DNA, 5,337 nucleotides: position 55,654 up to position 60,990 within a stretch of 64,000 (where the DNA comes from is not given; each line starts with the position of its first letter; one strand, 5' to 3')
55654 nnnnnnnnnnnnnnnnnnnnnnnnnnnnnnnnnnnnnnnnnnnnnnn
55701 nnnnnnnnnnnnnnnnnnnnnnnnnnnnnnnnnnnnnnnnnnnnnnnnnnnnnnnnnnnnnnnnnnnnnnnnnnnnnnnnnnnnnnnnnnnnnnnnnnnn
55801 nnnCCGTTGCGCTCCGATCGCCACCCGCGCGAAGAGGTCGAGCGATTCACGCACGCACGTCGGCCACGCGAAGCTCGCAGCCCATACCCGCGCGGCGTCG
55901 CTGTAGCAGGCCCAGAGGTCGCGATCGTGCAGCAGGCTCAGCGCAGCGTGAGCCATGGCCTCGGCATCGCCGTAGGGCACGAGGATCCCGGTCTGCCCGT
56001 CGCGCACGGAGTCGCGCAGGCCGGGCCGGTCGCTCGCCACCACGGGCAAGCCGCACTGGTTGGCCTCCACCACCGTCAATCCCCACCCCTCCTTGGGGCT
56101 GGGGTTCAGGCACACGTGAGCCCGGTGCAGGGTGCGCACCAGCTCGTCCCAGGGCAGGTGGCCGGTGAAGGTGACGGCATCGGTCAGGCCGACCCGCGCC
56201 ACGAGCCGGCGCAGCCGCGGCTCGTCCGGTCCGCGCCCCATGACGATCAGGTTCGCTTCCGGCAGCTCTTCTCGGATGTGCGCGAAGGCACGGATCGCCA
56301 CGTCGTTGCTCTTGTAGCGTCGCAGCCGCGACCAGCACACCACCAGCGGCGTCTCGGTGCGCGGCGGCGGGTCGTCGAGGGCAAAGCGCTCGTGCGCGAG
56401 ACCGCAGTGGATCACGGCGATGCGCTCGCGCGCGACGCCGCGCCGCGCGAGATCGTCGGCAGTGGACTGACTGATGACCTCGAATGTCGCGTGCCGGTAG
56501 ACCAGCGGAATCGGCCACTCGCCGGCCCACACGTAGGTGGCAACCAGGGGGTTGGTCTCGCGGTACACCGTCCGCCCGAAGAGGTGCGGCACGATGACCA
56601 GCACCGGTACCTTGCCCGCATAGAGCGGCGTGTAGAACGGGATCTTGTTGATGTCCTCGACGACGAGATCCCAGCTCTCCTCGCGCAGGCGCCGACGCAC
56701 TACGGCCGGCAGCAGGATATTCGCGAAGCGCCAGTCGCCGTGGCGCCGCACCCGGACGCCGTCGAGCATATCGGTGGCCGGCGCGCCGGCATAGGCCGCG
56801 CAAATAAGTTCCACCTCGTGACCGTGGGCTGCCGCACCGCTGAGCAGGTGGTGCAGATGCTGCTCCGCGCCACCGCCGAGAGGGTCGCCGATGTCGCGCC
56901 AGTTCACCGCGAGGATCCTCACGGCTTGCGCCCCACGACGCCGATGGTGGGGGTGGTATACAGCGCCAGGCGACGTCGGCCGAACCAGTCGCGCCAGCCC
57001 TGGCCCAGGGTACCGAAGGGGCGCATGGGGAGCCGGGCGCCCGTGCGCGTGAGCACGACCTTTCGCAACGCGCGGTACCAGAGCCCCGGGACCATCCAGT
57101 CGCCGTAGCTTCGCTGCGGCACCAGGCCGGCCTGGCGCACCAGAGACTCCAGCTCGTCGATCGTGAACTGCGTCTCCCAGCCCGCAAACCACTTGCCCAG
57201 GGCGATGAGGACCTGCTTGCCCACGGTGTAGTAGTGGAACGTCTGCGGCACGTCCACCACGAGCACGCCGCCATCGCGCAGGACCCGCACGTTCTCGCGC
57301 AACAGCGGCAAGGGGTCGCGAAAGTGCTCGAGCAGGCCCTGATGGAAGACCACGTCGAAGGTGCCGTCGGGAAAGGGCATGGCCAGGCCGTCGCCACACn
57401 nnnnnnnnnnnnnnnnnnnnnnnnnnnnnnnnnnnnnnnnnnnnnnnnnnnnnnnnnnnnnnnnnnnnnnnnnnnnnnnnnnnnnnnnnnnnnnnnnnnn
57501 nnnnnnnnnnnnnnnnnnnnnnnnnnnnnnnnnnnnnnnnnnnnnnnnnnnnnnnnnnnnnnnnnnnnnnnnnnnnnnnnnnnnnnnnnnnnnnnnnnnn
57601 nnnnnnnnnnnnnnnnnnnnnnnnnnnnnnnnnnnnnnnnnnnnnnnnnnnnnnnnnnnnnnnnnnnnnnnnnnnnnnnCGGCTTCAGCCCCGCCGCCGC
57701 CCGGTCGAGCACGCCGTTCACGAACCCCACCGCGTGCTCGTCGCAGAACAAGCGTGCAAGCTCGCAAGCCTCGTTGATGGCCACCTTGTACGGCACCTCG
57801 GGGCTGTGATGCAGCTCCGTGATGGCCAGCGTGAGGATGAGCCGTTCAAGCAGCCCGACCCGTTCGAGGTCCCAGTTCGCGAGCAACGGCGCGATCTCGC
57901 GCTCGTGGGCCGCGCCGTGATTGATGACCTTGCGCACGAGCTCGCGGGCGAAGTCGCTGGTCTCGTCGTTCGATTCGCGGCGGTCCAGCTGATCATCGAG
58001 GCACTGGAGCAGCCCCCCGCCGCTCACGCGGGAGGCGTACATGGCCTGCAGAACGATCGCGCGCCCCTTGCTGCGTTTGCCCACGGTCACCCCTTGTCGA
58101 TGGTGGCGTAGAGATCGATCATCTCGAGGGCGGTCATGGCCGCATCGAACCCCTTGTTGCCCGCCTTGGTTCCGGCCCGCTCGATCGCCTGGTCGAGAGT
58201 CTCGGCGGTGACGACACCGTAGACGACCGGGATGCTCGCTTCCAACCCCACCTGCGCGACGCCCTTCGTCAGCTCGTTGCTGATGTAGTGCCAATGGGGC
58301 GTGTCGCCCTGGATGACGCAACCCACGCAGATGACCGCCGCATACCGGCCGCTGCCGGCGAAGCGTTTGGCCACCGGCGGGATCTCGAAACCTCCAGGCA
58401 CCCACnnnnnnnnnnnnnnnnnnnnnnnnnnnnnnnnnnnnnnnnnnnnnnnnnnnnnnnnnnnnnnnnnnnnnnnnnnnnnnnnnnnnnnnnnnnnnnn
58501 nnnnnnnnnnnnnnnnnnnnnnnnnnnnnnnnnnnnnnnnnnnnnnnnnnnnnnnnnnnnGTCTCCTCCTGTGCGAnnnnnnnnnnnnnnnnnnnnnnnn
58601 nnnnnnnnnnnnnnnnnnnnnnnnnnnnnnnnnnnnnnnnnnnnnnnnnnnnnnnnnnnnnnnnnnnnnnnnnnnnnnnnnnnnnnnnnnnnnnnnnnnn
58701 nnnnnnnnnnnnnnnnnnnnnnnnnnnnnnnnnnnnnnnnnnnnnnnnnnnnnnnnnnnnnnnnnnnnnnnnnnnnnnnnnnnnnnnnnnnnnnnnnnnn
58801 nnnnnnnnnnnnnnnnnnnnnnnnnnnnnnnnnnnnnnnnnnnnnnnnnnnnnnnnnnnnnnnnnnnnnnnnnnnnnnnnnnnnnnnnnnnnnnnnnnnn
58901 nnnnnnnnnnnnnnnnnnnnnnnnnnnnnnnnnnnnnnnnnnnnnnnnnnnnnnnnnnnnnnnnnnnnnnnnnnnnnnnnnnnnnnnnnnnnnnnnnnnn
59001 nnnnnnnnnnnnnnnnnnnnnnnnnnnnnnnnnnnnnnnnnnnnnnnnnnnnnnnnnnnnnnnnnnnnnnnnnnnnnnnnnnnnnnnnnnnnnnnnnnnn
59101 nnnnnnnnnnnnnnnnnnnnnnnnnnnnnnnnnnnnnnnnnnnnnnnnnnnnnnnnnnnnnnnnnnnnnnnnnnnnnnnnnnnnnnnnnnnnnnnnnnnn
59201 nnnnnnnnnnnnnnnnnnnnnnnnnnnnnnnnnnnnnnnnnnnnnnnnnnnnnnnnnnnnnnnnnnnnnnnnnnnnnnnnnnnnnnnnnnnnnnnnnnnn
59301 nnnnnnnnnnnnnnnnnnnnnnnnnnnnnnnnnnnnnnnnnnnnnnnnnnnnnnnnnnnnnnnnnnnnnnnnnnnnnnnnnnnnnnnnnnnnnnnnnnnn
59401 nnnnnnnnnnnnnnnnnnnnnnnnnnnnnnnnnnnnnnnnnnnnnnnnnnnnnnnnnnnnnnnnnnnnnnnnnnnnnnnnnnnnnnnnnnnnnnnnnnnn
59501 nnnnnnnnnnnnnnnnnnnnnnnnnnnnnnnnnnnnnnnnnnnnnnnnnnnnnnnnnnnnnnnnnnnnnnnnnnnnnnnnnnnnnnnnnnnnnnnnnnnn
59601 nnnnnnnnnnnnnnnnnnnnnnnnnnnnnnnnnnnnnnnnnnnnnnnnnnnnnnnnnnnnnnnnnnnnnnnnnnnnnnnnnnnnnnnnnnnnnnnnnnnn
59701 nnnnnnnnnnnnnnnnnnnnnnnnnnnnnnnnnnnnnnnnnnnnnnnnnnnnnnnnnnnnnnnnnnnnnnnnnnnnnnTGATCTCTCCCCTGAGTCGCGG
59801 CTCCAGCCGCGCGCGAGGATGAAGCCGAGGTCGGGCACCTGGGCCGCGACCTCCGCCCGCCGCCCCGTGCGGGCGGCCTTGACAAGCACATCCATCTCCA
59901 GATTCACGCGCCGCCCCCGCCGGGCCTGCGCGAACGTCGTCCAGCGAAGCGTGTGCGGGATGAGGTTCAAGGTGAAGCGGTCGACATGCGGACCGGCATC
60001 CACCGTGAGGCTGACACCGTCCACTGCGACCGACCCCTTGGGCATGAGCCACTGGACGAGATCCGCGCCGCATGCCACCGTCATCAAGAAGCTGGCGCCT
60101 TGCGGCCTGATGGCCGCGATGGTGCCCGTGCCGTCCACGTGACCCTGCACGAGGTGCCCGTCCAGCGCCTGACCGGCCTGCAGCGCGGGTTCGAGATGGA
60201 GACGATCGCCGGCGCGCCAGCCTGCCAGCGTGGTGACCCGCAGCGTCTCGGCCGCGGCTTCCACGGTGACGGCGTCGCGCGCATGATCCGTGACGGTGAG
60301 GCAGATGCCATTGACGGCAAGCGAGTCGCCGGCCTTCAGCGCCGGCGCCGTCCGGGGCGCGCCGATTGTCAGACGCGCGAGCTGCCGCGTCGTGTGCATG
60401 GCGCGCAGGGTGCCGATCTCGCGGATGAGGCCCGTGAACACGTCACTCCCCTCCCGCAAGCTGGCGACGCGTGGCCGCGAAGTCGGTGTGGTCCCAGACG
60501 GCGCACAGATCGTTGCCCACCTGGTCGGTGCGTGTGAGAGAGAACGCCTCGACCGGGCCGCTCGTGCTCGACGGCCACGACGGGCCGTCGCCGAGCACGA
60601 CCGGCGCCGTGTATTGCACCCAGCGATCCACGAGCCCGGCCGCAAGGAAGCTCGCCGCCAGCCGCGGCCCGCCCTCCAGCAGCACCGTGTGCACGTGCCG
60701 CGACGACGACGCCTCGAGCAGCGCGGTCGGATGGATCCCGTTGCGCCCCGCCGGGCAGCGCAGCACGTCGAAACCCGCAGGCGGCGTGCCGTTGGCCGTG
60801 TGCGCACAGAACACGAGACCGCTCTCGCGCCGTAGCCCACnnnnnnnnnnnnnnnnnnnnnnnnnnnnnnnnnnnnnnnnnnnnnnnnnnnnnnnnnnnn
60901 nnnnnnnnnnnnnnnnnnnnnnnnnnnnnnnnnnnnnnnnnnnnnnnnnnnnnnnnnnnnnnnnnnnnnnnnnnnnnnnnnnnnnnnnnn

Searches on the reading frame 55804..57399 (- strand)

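Call 49: search_protein_families(library=pfam, proteins=[window:55804-57399:-], max_evalue=0.00001)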
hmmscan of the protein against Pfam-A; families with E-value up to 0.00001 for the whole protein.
window:55804-57399:- (532 aa): 6 families
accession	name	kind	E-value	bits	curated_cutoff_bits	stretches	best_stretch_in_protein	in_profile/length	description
PF00534.26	Glycos_transf_1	-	3.4e-37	128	26.4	1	346-504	11-170/172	Glycosyl transferases group 1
PF13692.12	Glyco_trans_1_4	-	1.9e-34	119.4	27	1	351-492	2-142/142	Glycosyl transferases group 1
PF13439.12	Glyco_transf_4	-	2.8e-15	57.2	28.5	1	176-338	2-170/170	Glycosyltransferase Family 4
PF20706.3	GT4-conflict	-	4.4e-15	56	26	1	314-468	161-323/385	Family 4 Glycosyltransferase in conflict systems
PF13579.12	Glyco_trans_4_4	-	3.9e-11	44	29.7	1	176-333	1-158/158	Glycosyl transferase 4-like domain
PF13524.12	Glyco_trans_1_2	-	6.2e-07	29.9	25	1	373-504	7-126/144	Glycosyl transferase-like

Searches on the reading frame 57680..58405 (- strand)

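Call 50: search_protein_families(library=pfam, proteins=[window:57680-58405:-], max_evalue=0.00001)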
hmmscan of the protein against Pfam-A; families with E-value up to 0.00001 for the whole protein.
window:57680-58405:- (242 aa): 1 family
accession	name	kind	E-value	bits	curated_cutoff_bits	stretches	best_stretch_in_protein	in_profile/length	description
PF01029.23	NusB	-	4.9e-26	92.1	23.1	1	114-237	3-132/133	NusB family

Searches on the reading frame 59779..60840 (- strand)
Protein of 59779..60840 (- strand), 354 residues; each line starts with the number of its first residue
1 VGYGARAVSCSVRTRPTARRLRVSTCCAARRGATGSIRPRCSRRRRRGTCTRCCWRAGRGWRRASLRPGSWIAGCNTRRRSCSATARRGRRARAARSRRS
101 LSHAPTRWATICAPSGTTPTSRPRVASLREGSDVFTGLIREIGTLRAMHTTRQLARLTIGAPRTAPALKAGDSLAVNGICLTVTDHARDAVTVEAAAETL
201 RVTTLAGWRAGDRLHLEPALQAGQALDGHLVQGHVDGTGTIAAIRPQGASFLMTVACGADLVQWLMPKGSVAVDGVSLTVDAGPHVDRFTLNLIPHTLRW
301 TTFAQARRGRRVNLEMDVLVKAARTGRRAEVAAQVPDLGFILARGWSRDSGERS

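Call 50: search_protein_families(library=pfam, proteins=[window:59779-60840:-], max_evalue=0.00001)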
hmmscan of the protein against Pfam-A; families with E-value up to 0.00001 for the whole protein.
window:59779-60840:- (354 aa): 1 family
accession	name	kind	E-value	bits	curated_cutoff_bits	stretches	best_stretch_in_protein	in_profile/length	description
PF00677.23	Lum_binding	-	6.4e-43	145.1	27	2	232-317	1-86/86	Lumazine binding domain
